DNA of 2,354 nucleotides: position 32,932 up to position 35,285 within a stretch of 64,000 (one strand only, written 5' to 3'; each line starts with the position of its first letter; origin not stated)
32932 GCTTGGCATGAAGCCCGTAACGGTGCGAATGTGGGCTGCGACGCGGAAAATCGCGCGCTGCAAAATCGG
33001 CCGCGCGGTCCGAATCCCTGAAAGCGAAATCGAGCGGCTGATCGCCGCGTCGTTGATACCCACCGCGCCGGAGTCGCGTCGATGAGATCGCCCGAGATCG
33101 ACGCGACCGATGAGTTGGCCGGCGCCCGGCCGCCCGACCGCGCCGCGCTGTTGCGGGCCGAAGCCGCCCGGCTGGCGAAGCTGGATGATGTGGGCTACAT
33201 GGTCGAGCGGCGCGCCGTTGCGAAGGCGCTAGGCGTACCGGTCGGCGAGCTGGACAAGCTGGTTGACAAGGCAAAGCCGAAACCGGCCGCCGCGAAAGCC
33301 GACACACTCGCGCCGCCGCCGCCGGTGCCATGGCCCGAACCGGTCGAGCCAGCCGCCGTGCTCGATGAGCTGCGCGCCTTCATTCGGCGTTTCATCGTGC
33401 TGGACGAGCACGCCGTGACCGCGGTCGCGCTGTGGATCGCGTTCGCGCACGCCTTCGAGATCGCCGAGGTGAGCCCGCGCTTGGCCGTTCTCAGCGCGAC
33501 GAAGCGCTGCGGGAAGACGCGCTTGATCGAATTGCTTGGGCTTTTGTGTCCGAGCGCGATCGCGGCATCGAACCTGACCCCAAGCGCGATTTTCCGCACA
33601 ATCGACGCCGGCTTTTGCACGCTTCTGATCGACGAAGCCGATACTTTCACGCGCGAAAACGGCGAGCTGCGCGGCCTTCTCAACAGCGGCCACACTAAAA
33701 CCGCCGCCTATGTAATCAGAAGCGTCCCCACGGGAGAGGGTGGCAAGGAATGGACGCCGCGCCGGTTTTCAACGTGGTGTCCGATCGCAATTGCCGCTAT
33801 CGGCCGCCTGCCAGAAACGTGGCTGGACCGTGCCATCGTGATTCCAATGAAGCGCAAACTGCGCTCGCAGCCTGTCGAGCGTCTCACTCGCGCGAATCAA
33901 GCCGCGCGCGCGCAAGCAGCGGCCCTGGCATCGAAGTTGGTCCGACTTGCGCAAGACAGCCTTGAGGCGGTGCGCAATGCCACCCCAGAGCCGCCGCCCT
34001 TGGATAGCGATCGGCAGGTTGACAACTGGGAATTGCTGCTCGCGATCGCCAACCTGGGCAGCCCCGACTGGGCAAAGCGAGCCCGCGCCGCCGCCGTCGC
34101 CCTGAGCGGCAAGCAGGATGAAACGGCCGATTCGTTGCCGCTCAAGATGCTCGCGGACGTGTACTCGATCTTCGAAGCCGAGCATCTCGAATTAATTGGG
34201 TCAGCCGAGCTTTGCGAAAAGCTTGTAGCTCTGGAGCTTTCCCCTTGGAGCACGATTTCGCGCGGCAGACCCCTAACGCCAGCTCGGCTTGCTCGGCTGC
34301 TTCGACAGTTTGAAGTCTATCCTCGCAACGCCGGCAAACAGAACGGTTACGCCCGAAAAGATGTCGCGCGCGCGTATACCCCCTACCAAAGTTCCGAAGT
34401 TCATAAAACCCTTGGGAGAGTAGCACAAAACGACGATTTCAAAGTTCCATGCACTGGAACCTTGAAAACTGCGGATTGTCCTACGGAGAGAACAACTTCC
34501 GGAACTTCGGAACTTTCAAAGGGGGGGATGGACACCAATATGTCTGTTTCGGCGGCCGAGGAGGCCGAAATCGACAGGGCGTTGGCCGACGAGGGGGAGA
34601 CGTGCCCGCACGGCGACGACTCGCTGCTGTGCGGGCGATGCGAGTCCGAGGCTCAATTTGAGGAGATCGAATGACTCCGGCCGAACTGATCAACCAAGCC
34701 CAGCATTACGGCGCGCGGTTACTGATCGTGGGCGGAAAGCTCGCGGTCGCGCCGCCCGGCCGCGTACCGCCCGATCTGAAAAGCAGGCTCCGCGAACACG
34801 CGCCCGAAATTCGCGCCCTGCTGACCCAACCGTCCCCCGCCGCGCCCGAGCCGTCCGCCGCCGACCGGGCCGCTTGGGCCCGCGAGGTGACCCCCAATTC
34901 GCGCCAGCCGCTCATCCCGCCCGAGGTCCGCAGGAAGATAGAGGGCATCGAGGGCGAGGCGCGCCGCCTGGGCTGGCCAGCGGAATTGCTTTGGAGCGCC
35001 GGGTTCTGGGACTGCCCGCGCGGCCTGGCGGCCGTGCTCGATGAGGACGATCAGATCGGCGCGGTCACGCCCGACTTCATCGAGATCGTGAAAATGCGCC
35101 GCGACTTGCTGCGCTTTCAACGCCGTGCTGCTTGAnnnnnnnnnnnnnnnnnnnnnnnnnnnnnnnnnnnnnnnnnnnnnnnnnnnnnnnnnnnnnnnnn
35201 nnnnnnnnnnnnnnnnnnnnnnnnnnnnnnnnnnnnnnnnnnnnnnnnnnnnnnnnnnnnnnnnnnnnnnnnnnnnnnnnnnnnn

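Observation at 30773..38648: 7.8 kb integrative element in tRNA-Pro with P4/PICI-like architecture (int, alpA/xis, primase)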

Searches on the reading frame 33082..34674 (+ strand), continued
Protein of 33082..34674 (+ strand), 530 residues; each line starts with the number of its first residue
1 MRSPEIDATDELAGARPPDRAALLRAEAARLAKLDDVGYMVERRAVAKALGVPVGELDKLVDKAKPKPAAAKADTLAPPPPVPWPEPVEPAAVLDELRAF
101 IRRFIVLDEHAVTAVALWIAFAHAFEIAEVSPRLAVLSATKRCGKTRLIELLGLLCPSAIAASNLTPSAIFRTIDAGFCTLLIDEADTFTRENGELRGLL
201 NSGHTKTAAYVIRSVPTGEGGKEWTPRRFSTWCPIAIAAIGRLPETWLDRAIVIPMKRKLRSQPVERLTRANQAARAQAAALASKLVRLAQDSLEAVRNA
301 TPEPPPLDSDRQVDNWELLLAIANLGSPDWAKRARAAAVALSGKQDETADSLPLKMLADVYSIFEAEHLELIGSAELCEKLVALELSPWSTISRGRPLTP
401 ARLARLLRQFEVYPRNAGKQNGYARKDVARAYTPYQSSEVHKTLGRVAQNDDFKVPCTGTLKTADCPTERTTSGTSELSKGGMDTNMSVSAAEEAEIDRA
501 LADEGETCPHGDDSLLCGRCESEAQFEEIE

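Call 80: search_protein_families(library=pfam, proteins=[L025:180-1406:+, L025:1406-2125:+, L025:2211-2432:+, L025:2432-3376:+, L025:3373-4845:+, L025:4812-5105:+, L025:5102-5779:+, L025:5905-6492:-, L025:6507-6887:-, L025:6983-7222:-], max_evalue=0.001)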
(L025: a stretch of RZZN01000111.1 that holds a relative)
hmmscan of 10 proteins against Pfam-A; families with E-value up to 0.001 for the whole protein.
L025:180-1406:+ (408 aa): 4 families
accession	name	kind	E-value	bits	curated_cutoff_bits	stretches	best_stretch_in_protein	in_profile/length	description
PF22022.2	Phage_int_M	-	1.1e-34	118.9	27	1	100-195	1-96/96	Phage integrase central domain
PF13356.12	Arm-DNA-bind_3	-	2.5e-27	95.3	27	1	3-87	1-82/83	Arm DNA-binding domain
PF00589.27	Phage_integrase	-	3.5e-22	79.4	27.1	1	207-375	3-169/172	Phage integrase family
PF14659.12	Phage_int_SAM_3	-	0.00032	21.3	22.6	1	99-148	1-50/58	Phage integrase, N-terminal SAM-like domain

L025:1406-2125:+ (239 aa): 0 families

L025:2211-2432:+ (73 aa): 1 family
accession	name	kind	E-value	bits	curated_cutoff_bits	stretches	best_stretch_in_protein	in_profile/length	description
PF12728.13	HTH_17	-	4.5e-13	49.7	27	1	15-62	2-49/51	Helix-turn-helix domain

L025:2432-3376:+ (314 aa): 2 families
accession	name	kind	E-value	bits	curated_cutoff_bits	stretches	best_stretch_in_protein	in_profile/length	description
PF13362.12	Toprim_3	-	3.4e-14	53.5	27.2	1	221-313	2-93/95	Toprim domain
PF13662.12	Toprim_4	-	6.3e-08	33.2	25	1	221-287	3-72/85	Toprim domain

L025:3373-4845:+ (490 aa): 1 family
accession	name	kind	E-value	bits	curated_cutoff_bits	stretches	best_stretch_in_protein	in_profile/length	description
PF12307.13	DUF3631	-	3.1e-51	174.5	24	1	252-431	2-182/182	Protein of unknown function (DUF3631)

L025:4812-5105:+ (97 aa): 1 family
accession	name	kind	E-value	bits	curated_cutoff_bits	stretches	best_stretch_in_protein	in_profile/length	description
PF18563.6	TubC_N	-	0.00064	20.2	26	1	17-62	4-50/52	TubC N-terminal docking domain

L025:5102-5779:+ (225 aa): 0 families

L025:5905-6492:- (195 aa): 0 families

L025:6507-6887:- (126 aa): 0 families

L025:6983-7222:- (79 aa): 0 families

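Call 83: search_protein_families(library=pfam, alignment_id=A5, max_evalue=0.001)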
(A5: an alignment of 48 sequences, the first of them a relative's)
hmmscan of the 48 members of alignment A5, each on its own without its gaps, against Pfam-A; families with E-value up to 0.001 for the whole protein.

A. member 1, L098:89-865:+ (258 aa): 1 family
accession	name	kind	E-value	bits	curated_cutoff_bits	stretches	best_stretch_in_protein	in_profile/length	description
PF20454.4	GpA_nuclease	-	3.9e-53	181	22.5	1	3-226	53-290/294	Terminase large subunit gpA, endonuclease domain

B. families by the number of members that match (of 48 scanned): 19 families
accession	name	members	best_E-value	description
PF12307.13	DUF3631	3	1e-47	Protein of unknown function (DUF3631)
PF00589.27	Phage_integrase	2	1.1e-32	Phage integrase family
PF20454.4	GpA_nuclease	1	3.9e-53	Terminase large subunit gpA, endonuclease domain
PF05065.19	Phage_capsid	1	1.2e-39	Phage capsid family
PF22763.1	NrS1-1_pol-like_HBD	1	2.7e-29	NrS-1 polymerase HBD domain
PF22022.2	Phage_int_M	1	4.3e-19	Phage integrase central domain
PF13356.12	Arm-DNA-bind_3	1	6.6e-19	Arm DNA-binding domain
PF14020.11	DUF4236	1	6e-17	Protein of unknown function (DUF4236)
PF05930.18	Phage_AlpA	1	3.5e-16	Prophage CP4-57 regulatory protein (AlpA)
PF13411.12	MerR_1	1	2.7e-12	MerR HTH family regulatory protein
PF01807.25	Zn_ribbon_DnaG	1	1.2e-11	CHC2 zinc finger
PF25209.1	Phage_capsid_4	1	1.5e-11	Phage capsid protein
PF12728.13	HTH_17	1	1.7e-08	Helix-turn-helix domain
PF05119.17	Terminase_4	1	8.9e-08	Phage terminase, small subunit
PF24624.1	Int_N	1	2.4e-07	Phage integrase, N-terminal domain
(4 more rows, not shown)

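Call 84: predict_structure(alignment_id=A1)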
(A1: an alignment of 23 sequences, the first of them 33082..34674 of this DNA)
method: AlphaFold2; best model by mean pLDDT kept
length: 530 residues; sequences in the alignment: 23
mean_pLDDT: 69.2   pTM: 0.46
mean pLDDT of the five models: 69.2, 68.3, 68.2, 67.5, 64.8
residues with pLDDT >= 90: 186; 70-90: 113; 50-70: 58; < 50: 173
segments of 3 or more residues with pLDDT < 50: 1-12, 70-76, 162-214, 229-243, 345-349, 437-490, 505-530
pLDDT, mean of each block of 10 residues (from residue 1): 44 58 90 91 93 92 73 54 94 97 93 95 78 75 80 76 44 44 33 39 37 51 53 38 56 83 87 92 95 94 91 91 96 95 55 87 93 95 86 87 91 83 93 59 27 31 30 27 35 68 47 37 38
secondary structure, 60 per line:
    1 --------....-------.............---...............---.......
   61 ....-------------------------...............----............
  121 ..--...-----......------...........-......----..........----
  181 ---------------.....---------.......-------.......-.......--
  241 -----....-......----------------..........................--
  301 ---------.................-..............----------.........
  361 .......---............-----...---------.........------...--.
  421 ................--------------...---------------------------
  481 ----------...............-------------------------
elements in order: H9-12 H20-32 H36-50 H54-64 H90-104 H109-122 E133-138 H145-155 H157-162 H167-176 H196-200 E210-216 E224-230 H232-238 H246-249 E251-256 H273-298 H310-326 H328-341 H352-367 E371-373 H374-382 H400-408 E415-417 E420-424 H425-436 H491-505

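Call 87: fold_search(model_id=the predicted structure, library=pdb)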
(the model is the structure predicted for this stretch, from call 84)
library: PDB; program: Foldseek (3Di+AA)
matches with E <= 10: 193; with E <= 0.001: 0
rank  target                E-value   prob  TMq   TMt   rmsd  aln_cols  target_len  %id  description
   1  4xgc_D                2.1e-02  0.33  0.13  0.15  18.9       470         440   11  Crystal structure of the eukaryotic origin recognition complex (released 2015-04-01)
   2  8s0e_8                3.8e-02  0.54  0.12  0.22  24.9       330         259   14  H. sapiens OCCM bound to double stranded DNA (released 2024-10-02)
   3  7pds_E                4.6e-02  0.63  0.22  0.25  13.8       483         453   10  The structure of PriRep1 with dsDNA (released 2022-07-13)
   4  5u8s_4                1.1e-01  0.57  0.21  0.18  13.9       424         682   12  Structure of eukaryotic CMG helicase at a replication fork (released 2017-01-25)
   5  1w5t_C                1.3e-01  0.20  0.12  0.16  18.3       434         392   10  Structure of the Aeropyrum Pernix ORC2 protein (ADPNP-ADP complexes) (released 2004-10-05)
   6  5u8t_4                1.6e-01  0.41  0.20  0.17  14.5       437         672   12  Structure of Eukaryotic CMG Helicase at a Replication Fork and Implications (released 2017-02-08)
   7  5xf8_4                1.6e-01  0.41  0.21  0.17  14.2       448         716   10  Cryo-EM structure of the Cdt1-MCM2-7 complex in AMPPNP state (released 2017-05-03)
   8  8kg8_4                2.2e-01  0.38  0.16  0.13   9.9       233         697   11  Yeast replisome in state II (released 2023-12-06)
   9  8wh6_E                2.9e-01  0.11  0.17  0.13  21.1       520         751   12  MPOX E5 hexamer ADP and ssDNA bound and clear primase domain conformation (released 2024-09-25)
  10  9ilz_B                4.0e-01  0.09  0.16  0.18  21.9       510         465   11  The Cryo-EM structure of MPXV E5 in complex with ssDNA (released 2025-06-18)
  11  9gm5_A                4.2e-01  0.09  0.13  0.16  21.9       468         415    8  OCCM maturation intermediate stalled with an Arginine Finger mutation in Mcm5: Conformer 1 (released 2025-03-05)
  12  7jk6_D                4.6e-01  0.12  0.14  0.16  18.9       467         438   11  Structure of Drosophila ORC in the active conformation (released 2020-09-09)
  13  6wgf_4                4.8e-01  0.20  0.14  0.12  11.4       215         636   11  Atomic model of mutant Mcm2-7 hexamer with Mcm6 WHD truncation (released 2020-07-15)
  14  9gjw_4                5.1e-01  0.21  0.11  0.09  15.4       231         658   10  OCCM maturation intermediate stalled with an Arginine Finger mutation in Mcm2 (released 2025-03-05)
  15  7jgr_G                5.4e-01  0.09  0.13  0.17  18.8       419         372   10  Structure of Drosophila ORC bound to DNA (84 bp) and Cdc6 (released 2020-09-09)
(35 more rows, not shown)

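Call 93: fold_search(model_id=the predicted structure, library=viral)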
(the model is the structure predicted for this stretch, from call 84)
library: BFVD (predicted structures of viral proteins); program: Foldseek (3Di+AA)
matches with E <= 10: 136; with E <= 0.001: 3
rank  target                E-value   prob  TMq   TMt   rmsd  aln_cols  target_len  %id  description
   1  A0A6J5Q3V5            8.6e-09  1.00  0.34  0.20  12.2       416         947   16  Archaeal primase DnaG/twinkle, TOPRIM domain [uncultured Caudovirales phage]
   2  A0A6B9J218            7.7e-08  1.00  0.32  0.21  23.6       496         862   12  (no name in the UniProt tables at hand)
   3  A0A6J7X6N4            4.8e-04  1.00  0.26  0.28  13.6       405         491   13  ATP-binding protein [uncultured Caudovirales phage]
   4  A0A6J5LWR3            1.2e-03  0.96  0.19  0.14  14.9       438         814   13  Primase, C-terminal 2 [uncultured Caudovirales phage]
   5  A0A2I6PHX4            1.8e-03  0.99  0.24  0.16  12.8       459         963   12  RNA polymerase-binding transcription factor [Pseudomonas phage PMBT3]
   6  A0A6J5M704            3.7e-03  0.98  0.28  0.32  12.8       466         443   10  Uncharacterized protein [uncultured Caudovirales phage]
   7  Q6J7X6                3.9e-03  0.98  0.25  0.12  23.4       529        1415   12  Pas55 [Actinoplanes phage phiAsp2]
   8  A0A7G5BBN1            4.3e-03  0.97  0.27  0.17  21.4       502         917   11  DUF927 domain-containing protein [Ralstonia phage Simangalove]
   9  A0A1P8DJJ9            5.5e-03  1.00  0.21  0.41   8.5       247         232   14  (no name in the UniProt tables at hand)
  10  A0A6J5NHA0            6.4e-03  0.93  0.23  0.19  11.6       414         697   13  DNA primase/polymerase, bifunctional, N-terminal [uncultured Caudovirales phage]
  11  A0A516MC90            6.4e-03  0.93  0.23  0.18  11.6       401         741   11  (no name in the UniProt tables at hand)
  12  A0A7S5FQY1            6.8e-03  0.99  0.27  0.13  12.8       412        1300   13  (no name in the UniProt tables at hand)
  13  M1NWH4                6.8e-03  0.97  0.28  0.25  22.2       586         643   12  (no name in the UniProt tables at hand)
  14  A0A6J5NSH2            7.8e-03  0.87  0.21  0.16  13.2       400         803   12  Prim_Pol domain containing protein [uncultured Caudovirales phage]
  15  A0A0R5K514            1.1e-02  0.90  0.24  0.17  15.5       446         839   10  Putative DNA helicase/primase/polymerase [Qinghai Lake virophage]
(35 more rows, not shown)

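Call 97: search_protein_families(library=pfam, proteins=[L054:7463-7843:+, L054:8340-8699:+, L054:8668-8955:+, L054:9209-10495:+, L054:10553-11038:+, L054:11049-11411:+, L056:11851-12186:+, L056:12386-12856:+, L056:13456-14556:+, L045:5820-7241:+], max_evalue=0.001)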
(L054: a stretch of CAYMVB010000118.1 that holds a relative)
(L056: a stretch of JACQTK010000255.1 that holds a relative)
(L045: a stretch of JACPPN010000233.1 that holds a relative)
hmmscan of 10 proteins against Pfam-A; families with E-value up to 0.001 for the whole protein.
L054:7463-7843:+ (126 aa): 1 family
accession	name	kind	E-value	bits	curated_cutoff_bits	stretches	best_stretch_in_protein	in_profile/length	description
PF18563.6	TubC_N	-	0.0002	21.8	26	1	10-56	3-51/52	TubC N-terminal docking domain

L054:8340-8699:+ (119 aa): 1 family
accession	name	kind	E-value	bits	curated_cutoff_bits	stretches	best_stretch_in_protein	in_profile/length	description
PF05119.17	Terminase_4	-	3.3e-06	27.9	24.7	1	46-105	24-84/98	Phage terminase, small subunit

L054:8668-8955:+ (95 aa): 0 families

L054:9209-10495:+ (428 aa): 1 family
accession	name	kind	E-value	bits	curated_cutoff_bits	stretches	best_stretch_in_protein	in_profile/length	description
PF05065.19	Phage_capsid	-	2.8e-33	116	24.2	1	133-410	1-275/280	Phage capsid family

L054:10553-11038:+ (161 aa): 0 families

L054:11049-11411:+ (120 aa): 0 families

L056:11851-12186:+ (111 aa): 1 family
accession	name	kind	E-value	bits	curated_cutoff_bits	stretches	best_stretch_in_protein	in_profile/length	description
PF05119.17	Terminase_4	-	0.00012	22.9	24.7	1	44-96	30-83/98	Phage terminase, small subunit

L056:12386-12856:+ (156 aa): 0 families

L056:13456-14556:+ (366 aa): 1 family
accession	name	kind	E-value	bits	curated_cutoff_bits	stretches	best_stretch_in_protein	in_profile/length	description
PF05065.19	Phage_capsid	-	2e-33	116.4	24.2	1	84-362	1-279/280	Phage capsid family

L045:5820-7241:+ (473 aa): 1 family
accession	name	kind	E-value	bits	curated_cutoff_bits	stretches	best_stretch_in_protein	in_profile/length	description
PF05065.19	Phage_capsid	-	5.4e-33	115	24.2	1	180-455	1-274/280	Phage capsid family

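Call 103: search_protein_families(library=phrogs, proteins=[L002:6803-7090:+, L002:7106-7783:+, L002:7789-7977:+, L002:7980-8186:+, L002:8167-8607:+, L002:8626-8934:-, L002:9625-9900:-, L017:11980-12243:+, L017:12380-13000:+, L017:13080-13301:-], max_evalue=0.01)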
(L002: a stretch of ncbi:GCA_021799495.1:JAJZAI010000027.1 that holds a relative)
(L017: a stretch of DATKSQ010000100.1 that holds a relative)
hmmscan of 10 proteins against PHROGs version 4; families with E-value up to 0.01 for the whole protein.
L002:6803-7090:+ (95 aa): 0 families

L002:7106-7783:+ (225 aa): 0 families

L002:7789-7977:+ (62 aa): 0 families

L002:7980-8186:+ (68 aa): 0 families

L002:8167-8607:+ (146 aa): 0 families

L002:8626-8934:- (102 aa): 0 families

L002:9625-9900:- (91 aa): 1 family
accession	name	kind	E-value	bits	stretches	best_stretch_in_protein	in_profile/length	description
phrog_12256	-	unknown function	0.0025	18.8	0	60-75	9-24/49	-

L017:11980-12243:+ (87 aa): 0 families

L017:12380-13000:+ (206 aa): 0 families

L017:13080-13301:- (73 aa): 0 families

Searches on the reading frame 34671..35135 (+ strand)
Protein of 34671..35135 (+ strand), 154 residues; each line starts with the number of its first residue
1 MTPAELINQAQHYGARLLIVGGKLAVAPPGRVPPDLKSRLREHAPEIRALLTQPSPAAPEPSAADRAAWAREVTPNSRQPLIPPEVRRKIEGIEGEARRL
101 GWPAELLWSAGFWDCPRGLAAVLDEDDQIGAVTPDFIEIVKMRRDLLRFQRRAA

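Call 9: search_protein_families(library=pfam, proteins=[window:34671-35135:+], max_evalue=0.01)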
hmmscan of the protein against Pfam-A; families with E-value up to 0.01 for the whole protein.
window:34671-35135:+ (154 aa): 1 family
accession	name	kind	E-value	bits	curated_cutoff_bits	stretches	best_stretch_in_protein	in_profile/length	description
PF18563.6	TubC_N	-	1.7e-05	25.3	26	1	5-53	3-52/52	TubC N-terminal docking domain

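Call 10: search_protein_families(library=phrogs, proteins=[window:34671-35135:+], max_evalue=0.01)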
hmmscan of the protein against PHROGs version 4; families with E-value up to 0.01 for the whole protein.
window:34671-35135:+ (154 aa): 0 families

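Call 11: search_protein_families(library=ncbifam, proteins=[window:34671-35135:+], max_evalue=0.01)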
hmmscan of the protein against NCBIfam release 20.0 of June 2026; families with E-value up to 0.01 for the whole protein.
window:34671-35135:+ (154 aa): 0 families

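Call 33: search_protein_families(library=padloc, proteins=[window:34671-35135:+], max_evalue=0.01)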
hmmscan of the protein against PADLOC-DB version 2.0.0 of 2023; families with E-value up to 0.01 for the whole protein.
window:34671-35135:+ (154 aa): 0 families
